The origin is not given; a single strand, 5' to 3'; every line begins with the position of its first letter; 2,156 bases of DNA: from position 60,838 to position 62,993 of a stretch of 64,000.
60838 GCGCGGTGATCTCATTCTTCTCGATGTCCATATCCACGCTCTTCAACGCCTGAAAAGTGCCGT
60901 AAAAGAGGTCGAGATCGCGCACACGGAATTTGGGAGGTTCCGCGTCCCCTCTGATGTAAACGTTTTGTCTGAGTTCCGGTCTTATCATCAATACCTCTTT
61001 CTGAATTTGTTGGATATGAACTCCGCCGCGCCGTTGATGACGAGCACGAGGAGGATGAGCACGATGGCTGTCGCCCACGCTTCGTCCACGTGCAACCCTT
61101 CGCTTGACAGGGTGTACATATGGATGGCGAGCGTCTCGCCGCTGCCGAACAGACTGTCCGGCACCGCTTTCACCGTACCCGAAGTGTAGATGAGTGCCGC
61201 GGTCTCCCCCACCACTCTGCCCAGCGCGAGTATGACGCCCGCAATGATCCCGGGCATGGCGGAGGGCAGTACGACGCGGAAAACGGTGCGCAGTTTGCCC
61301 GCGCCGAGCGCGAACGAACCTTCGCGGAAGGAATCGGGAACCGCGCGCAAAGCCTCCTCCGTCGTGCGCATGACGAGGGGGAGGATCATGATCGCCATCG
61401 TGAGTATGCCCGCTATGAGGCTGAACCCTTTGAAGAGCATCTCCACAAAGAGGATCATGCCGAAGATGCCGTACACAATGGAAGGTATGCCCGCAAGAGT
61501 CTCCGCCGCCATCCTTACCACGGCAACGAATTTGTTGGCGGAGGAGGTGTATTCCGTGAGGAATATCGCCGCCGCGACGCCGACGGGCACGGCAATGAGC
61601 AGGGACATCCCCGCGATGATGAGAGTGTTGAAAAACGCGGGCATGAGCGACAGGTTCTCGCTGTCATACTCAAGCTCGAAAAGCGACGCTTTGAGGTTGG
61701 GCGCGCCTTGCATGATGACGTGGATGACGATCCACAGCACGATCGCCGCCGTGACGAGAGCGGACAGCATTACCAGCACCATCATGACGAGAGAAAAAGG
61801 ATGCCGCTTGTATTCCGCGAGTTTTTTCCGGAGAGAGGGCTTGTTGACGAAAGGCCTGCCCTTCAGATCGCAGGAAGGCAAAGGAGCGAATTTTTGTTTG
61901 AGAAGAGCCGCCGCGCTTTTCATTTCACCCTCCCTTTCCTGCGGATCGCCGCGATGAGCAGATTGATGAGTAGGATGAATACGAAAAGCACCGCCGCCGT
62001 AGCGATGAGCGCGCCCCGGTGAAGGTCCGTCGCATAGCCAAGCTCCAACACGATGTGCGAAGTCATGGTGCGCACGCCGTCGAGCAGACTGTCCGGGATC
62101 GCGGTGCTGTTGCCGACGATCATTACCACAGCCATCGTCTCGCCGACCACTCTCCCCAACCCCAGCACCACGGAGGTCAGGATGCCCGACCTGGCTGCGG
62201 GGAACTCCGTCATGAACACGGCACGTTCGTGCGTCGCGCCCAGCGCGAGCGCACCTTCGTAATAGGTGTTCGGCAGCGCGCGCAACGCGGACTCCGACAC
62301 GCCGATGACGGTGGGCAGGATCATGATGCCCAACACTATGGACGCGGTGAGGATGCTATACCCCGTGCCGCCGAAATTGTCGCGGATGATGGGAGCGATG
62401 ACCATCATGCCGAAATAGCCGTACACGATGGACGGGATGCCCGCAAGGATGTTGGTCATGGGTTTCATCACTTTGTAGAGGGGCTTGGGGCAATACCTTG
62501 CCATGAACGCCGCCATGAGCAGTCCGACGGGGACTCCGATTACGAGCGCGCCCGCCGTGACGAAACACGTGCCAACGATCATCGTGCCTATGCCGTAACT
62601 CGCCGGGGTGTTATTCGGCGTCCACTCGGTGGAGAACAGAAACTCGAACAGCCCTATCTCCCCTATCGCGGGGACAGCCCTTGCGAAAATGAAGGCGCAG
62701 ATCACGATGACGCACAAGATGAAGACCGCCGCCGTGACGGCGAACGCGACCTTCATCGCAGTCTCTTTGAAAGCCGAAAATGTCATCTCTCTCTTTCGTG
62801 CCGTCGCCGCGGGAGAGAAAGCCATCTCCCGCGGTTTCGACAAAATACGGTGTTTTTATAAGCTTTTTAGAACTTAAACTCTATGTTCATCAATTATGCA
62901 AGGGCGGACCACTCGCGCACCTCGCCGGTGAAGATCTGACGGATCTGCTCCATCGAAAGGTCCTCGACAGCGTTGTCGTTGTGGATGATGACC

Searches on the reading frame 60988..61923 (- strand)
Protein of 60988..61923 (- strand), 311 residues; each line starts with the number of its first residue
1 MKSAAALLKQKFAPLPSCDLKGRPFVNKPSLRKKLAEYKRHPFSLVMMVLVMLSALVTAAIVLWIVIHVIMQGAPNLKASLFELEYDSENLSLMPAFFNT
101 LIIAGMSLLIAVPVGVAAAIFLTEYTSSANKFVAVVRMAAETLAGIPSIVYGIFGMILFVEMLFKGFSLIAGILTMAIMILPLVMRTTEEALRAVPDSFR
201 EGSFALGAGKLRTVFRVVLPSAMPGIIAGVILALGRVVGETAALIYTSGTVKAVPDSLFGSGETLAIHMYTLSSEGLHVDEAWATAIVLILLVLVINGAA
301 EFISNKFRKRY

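Call 92: search_protein_families(library=pfam, max_evalue=0.00001, proteins=[window:60988-61923:-])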
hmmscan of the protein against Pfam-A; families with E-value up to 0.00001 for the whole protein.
window:60988-61923:- (311 aa): 1 family
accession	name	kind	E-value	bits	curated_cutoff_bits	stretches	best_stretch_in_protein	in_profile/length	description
PF00528.27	BPD_transp_1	-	3.4e-20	73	26.4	1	112-308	2-183/184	Binding-protein-dependent transport system inner membrane component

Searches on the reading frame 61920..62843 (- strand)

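Call 92: search_protein_families(library=pfam, max_evalue=0.00001, proteins=[window:61920-62843:-])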
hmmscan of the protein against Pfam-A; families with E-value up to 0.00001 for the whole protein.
window:61920-62843:- (307 aa): 1 family
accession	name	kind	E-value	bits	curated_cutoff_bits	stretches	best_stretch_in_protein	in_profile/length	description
PF00528.27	BPD_transp_1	-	1.7e-21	77.3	26.4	1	103-303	1-181/184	Binding-protein-dependent transport system inner membrane component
